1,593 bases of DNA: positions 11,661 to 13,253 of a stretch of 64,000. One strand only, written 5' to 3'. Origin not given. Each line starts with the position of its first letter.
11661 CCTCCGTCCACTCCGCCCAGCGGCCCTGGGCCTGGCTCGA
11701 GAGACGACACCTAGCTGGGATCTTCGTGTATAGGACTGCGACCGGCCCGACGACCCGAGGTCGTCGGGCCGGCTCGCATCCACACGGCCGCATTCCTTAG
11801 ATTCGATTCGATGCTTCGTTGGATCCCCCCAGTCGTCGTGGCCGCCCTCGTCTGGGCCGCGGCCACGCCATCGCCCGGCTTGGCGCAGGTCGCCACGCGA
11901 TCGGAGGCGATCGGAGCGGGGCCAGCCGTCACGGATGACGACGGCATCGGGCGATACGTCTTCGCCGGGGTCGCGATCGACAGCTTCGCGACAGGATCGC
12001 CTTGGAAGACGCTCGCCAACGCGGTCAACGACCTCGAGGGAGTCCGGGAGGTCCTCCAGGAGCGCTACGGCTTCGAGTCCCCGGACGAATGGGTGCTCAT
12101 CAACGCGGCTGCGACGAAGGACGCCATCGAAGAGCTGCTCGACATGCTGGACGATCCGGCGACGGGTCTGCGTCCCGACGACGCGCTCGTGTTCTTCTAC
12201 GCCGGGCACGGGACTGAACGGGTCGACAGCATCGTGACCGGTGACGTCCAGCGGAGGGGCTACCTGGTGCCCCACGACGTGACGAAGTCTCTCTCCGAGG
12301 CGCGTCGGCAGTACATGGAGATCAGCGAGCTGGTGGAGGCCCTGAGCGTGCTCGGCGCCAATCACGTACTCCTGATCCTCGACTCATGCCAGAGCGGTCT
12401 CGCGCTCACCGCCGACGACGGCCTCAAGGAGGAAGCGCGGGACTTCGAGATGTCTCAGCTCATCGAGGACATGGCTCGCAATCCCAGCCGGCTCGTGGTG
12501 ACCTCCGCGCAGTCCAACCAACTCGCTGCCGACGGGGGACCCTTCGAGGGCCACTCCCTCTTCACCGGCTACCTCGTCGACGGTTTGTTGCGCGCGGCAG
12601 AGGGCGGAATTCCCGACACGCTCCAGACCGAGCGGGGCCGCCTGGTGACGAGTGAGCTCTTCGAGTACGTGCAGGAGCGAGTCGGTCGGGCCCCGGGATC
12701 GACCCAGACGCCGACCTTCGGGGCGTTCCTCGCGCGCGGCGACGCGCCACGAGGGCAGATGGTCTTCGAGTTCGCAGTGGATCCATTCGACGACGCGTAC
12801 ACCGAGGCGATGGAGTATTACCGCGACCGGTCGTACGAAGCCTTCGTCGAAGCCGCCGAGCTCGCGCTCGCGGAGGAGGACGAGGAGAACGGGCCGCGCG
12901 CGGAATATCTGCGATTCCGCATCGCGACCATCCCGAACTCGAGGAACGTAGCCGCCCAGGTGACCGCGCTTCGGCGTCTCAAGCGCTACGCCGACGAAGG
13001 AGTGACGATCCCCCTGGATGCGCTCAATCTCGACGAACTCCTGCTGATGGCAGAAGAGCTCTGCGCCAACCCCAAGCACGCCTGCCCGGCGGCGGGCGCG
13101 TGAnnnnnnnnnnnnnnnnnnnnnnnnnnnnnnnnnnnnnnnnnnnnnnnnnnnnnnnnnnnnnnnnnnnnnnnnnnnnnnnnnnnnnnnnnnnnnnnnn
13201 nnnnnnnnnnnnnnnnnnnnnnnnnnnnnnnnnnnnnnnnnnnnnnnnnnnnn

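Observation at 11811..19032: Convergent cluster of three exported caspase-like (C14) proteases interleaved with PPC-like repeat arrays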

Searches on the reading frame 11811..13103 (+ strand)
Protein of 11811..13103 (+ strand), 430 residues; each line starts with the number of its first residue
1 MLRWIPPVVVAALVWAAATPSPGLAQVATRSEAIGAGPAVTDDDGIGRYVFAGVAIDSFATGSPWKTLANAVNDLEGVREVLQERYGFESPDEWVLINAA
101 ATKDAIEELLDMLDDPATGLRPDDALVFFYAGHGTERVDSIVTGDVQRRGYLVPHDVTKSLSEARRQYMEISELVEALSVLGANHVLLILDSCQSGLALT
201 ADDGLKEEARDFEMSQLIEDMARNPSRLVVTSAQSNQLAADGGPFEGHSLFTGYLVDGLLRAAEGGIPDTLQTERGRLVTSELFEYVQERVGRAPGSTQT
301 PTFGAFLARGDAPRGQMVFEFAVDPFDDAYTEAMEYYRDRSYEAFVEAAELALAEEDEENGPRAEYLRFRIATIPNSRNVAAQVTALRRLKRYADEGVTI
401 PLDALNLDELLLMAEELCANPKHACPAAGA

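Call 3: search_protein_families(library=pfam, proteins=[window:11811-13103:+], max_evalue=0.01)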
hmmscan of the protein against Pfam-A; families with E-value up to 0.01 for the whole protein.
window:11811-13103:+ (430 aa): 1 family
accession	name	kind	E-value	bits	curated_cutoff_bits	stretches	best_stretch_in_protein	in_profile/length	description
PF00656.27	Peptidase_C14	-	9.3e-16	58.6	21.4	1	66-303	16-223/233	Caspase domain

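Call 4: search_protein_families(library=ncbifam, proteins=[window:11811-13103:+], max_evalue=0.01)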
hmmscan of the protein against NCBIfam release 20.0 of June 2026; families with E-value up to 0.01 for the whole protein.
window:11811-13103:+ (430 aa): 1 family
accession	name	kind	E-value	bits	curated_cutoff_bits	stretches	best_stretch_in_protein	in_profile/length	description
NF047832.1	caspase_w_EACC1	subfamily_domain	2.3e-17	63.2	140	1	56-291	8-208/211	caspase, EACC1-associated type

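Call 12: find_encoding_contigs(protein=window:11811-13103:+, flank=10000, max_places=6)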
Protein window:11811-13103:+ (430 aa): no gene with exactly this product is on record in the collection.

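Call 14: find_homologous_proteins(query=window:11811-13103:+, max_evalue=0.00001)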
Query window:11811-13103:+ (430 aa): 27 proteins with E <= 0.00001 among 8000 candidates.
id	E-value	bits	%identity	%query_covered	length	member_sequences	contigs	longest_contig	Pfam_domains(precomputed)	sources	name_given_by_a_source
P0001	7.2e-274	926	100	98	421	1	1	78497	PF00656.28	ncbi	-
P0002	1.3e-238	810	87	96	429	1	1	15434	PF00656.28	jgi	jgi:hypothetical protein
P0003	9.5e-211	718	79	96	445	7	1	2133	PF00656.28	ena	-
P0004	3.5e-203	693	77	94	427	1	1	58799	PF00656.28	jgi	jgi:uncharacterized caspase-like protein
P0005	2.4e-199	681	77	93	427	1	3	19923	PF00656.28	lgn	-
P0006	3.8e-193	660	73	100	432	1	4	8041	PF00656.28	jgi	jgi:uncharacterized caspase-like protein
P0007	1.7e-162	559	67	96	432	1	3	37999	PF00656.28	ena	-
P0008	1.5e-160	553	67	93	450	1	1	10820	PF00656.28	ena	-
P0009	2.9e-153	529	71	80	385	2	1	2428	PF00656.28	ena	-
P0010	8.9e-132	458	58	95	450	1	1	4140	PF00656.28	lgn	-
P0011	4.2e-131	456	61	90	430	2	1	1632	PF00656.28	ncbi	-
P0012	4.6e-131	456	59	95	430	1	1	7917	PF00656.28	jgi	jgi:uncharacterized caspase-like protein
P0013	6.3e-131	455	58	97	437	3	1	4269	PF00656.28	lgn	-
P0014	4.6e-129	449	59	90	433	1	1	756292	PF00656.28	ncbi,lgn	ncbi:MAG: caspase domain-containing protein [Gemmatimonadales bacterium]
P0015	2.3e-126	440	56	100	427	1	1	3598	PF00656.28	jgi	jgi:hypothetical protein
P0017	2.8e-119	417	54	100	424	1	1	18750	PF00656.28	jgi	jgi:hypothetical protein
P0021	6.9e-79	284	43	100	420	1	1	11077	PF00656.28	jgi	-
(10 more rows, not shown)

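Call 15: find_encoding_contigs(protein=P0001, flank=10000, max_places=3)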
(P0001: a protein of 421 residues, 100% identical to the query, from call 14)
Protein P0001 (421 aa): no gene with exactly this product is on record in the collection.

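Call 16: find_encoding_contigs(protein=P0014, flank=10000, max_places=3)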
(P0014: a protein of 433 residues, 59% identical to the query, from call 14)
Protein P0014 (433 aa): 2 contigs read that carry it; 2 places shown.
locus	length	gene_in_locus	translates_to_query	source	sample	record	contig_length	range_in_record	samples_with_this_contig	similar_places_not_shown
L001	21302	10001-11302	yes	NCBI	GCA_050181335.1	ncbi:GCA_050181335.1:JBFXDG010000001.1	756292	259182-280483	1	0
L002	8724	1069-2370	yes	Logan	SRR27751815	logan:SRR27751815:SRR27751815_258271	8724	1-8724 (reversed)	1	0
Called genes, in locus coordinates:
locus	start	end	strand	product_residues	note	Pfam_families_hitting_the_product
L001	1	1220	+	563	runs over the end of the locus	PF00999:Na_H_Exchanger, PF02254:TrkA_N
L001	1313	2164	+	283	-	PF02548:Pantoate_transf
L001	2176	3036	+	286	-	PF02569:Pantoate_ligase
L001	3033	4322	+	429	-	PF00155:Aminotran_1_2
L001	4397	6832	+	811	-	PF12704:MacB_PCD, PF02687:FtsX, PF12704:MacB_PCD, PF02687:FtsX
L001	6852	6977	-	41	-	-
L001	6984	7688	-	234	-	-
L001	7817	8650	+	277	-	PF04338:DUF481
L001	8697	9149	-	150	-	PF00072:Response_reg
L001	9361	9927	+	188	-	-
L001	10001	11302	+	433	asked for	PF00656:Peptidase_C14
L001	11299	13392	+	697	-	PF04151:PPC (faint)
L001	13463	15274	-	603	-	PF04151:PPC (weak), PF00656:Peptidase_C14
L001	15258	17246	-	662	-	PF00656:Peptidase_C14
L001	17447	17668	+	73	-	PF00578:AhpC-TSA (weak)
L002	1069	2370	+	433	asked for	PF00656:Peptidase_C14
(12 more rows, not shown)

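Call 17: find_encoding_contigs(protein=P0004, flank=10000, max_places=3)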
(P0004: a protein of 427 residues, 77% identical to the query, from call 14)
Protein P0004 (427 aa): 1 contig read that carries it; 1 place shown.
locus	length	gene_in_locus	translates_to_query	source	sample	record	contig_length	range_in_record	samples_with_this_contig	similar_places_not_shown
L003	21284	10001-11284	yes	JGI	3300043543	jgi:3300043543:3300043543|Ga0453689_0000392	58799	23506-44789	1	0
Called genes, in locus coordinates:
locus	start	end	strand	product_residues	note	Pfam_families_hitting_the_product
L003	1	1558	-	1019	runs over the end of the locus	PF26550:Tricorn_2nd, PF26549:Tricorn_N (weak), PF07676:PD40 (weak)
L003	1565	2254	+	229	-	-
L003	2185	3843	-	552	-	-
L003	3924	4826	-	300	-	PF13580:SIS_2 (faint), PF22198:GKRP_SIS_2 (weak), PF22645:GKRP_SIS_N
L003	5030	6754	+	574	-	PF01019:G_glu_transpept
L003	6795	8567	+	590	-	PF00664:ABC_membrane, PF00005:ABC_tran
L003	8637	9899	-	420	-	PF00083:Sugar_tr, PF07690:MFS_1, PF00083:Sugar_tr, PF07690:MFS_1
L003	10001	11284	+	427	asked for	PF00656:Peptidase_C14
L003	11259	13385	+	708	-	PF04151:PPC (faint)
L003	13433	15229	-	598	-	PF04151:PPC, PF00656:Peptidase_C14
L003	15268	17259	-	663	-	PF00656:Peptidase_C14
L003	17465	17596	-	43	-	-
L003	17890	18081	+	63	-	-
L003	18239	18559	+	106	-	PF01899:MNHE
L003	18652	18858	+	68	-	PF04066:MrpF_PhaF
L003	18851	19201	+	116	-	PF03334:PhaG_MnhG_YufB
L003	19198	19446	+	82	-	PF13244:MbhD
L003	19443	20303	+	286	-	PF20501:MbhE, PF04039:MnhB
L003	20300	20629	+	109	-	PF00420:Oxidored_q2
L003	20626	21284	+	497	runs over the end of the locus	PF00361:Proton_antipo_M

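Call 19: find_encoding_contigs(protein=P0017, flank=10000, max_places=2)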
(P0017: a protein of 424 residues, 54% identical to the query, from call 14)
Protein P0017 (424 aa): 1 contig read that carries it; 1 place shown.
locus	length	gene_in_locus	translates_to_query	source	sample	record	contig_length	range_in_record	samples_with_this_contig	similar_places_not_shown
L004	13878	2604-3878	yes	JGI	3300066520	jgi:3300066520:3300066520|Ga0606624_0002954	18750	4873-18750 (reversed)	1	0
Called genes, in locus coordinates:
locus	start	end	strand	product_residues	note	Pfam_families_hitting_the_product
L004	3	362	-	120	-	?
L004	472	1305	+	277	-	PF04338:DUF481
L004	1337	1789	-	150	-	PF00072:Response_reg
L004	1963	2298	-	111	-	-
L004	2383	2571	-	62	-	-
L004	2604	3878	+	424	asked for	PF00656:Peptidase_C14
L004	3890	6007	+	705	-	PF04151:PPC (faint)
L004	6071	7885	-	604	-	PF04151:PPC (faint), PF00656:Peptidase_C14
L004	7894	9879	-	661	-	PF00656:Peptidase_C14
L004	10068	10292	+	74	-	PF00578:AhpC-TSA (weak)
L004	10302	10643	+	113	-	PF00578:AhpC-TSA, PF08534:Redoxin (weak)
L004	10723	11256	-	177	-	PF00578:AhpC-TSA, PF08534:Redoxin, PF00085:Thioredoxin (weak), PF13905:Thioredoxin_8 (weak)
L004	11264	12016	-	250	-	PF02683:DsbD_TM, PF13386:DsbD_2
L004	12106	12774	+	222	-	PF04367:DUF502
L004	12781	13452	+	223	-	PF13398:Peptidase_M50B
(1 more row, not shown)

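Call 20: find_encoding_contigs(protein=P0021, flank=10000, max_places=2)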
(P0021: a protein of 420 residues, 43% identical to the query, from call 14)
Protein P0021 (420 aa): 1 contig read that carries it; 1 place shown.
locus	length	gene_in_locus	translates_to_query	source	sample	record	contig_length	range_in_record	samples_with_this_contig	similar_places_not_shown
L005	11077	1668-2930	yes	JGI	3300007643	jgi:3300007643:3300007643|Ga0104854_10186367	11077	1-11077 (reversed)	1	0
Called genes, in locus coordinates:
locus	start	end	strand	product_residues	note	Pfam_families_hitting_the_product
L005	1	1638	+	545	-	?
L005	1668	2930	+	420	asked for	PF00656:Peptidase_C14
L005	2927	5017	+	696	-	PF04151:PPC (faint)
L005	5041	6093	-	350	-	PF01244:Peptidase_M19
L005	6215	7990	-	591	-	PF04151:PPC (weak), PF00656:Peptidase_C14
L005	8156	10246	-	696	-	PF00656:Peptidase_C14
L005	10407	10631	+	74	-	-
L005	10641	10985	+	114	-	PF00578:AhpC-TSA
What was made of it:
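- An M19 dipeptidase gene is inserted inside the cluster in L005 (call 20).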

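Call 21: find_encoding_contigs(protein=P0007, flank=10000, max_places=2)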
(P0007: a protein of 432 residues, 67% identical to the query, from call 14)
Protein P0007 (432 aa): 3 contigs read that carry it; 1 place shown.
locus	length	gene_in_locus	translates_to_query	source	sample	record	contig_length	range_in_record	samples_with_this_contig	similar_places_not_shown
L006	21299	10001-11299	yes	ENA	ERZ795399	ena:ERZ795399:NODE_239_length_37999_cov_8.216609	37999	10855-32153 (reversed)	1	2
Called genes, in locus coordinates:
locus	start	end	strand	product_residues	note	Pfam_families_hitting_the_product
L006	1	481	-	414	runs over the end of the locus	PF00083:Sugar_tr, PF07690:MFS_1, PF12832:MFS_1_like (weak), PF07690:MFS_1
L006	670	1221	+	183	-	-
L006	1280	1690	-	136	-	PF01850:PIN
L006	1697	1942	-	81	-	PF02604:PhdYeFM_antitox (weak)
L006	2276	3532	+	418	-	PF00155:Aminotran_1_2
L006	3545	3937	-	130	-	PF01850:PIN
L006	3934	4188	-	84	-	-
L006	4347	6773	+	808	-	PF12704:MacB_PCD, PF02687:FtsX, PF12704:MacB_PCD, PF02687:FtsX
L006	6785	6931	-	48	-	-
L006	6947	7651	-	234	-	-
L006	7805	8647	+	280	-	PF04338:DUF481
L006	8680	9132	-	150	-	PF00072:Response_reg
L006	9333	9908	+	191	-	-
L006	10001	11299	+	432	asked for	PF00656:Peptidase_C14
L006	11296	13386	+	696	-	PF04151:PPC (faint)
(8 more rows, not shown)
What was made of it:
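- Most loci with the cluster also share flanking genes: a response regulator, a MacB-like permease, the TGA-containing peroxiredoxin and a DsbD-like gene (calls 16, 19, 21).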

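Call 23: find_related_loci(query=A1, collection=genome_contigs, flank=10000)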
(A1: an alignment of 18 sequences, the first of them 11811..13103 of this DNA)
Query A1 (430 aa) in genome_contigs; peptide patterns used: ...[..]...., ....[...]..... (x = any residue, [..] = any of these).
599 stretches matched a pattern (row limit reached: there are more); 194 encode a relative of the query (tblastn E <= 1e-3); the best 80 are kept; 80 distinct loci.
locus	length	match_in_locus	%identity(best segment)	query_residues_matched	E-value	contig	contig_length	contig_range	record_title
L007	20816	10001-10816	60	18-294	1e-94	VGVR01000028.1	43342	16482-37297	MAG: Gemmatimonadetes bacterium isolate K_Offshore_80m_m2_041 K_Offshore_80m_m2_041_Ga0194132_10001733, whole genome sho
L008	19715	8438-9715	42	1-429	3e-81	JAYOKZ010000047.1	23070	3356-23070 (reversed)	MAG: Gemmatimonadales bacterium isolate 139572_S173_concoct_bins.tsv.212 NODE_1847_length_23070_cov_5.406387, whole geno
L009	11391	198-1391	43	1-402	5e-79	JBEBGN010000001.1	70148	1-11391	MAG: Longimicrobiales bacterium isolate ASF_23 NODE_119_length_70148_cov_13.135534, whole genome shotgun sequence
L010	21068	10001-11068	36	47-426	2e-47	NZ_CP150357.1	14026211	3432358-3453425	Sorangium sp. So ce1078 chromosome, complete genome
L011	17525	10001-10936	34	9-343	2e-39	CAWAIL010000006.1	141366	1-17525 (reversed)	MAG: uncultured Acidobacteriaceae bacterium isolate MFD02671.bin.2.104 genome assembly, contig: contig_33491, whole geno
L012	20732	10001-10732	38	47-306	2e-36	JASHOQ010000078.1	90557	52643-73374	MAG: Acidobacteriaceae bacterium isolate JOPF027 JOPF_N143_contig_44233, whole genome shotgun sequence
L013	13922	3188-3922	35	47-306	7e-31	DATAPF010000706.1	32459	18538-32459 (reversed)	MAG TPA_asm: Kofleriaceae bacterium isolate SMAG_U5434 k141_2885518, whole genome shotgun sequence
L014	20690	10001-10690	34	54-311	2e-30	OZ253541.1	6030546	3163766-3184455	MAG: Candidatus Rariloculaceae bacterium isolate 9a525eeb-f008-4404-a84b-82d39665a360 genome assembly, chromosome: 1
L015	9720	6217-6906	34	54-311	8e-29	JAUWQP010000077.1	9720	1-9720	MAG: Chloroflexota bacterium isolate CSMAG_2505 CSMAG_2505_k141_1076091_length_9720_cov_7.9760, whole genome shotgun seq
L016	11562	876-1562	33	54-311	4e-28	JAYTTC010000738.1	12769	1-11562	MAG: Verrucomicrobiales bacterium isolate GFS_5300 GFS_5300_737, whole genome shotgun sequence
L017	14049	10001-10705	31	45-312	2e-25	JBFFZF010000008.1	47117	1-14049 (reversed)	MAG: Longimicrobiales bacterium isolate Mix_sand01.2020.11.G.19 k141_429273_length_47117_cov_17.6320, whole genome shotg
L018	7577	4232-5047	32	7-311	2e-25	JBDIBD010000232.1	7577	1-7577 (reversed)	MAG: Vicinamibacteria bacterium isolate AS-MICRO-OLR.136 NODE_48202_length_7577_cov_9.306196, whole genome shotgun seque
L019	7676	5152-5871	30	54-318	1e-24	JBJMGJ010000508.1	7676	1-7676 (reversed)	MAG: Bryobacteraceae bacterium isolate H1_18_all_fractions_metab_conc_105_57_8 k255_7570431, whole genome shotgun sequen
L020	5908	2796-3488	30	54-311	2e-24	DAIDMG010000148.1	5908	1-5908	MAG TPA_asm: Acidiphilium sp. isolate clean440 NODE_148_length_5908_cov_4.929858, whole genome shotgun sequence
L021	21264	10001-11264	32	48-310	2e-24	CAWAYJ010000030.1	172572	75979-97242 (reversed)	MAG: uncultured Gemmatimonadales bacterium isolate MFD05684.bin.1.259 genome assembly, contig: contig_84674, whole genom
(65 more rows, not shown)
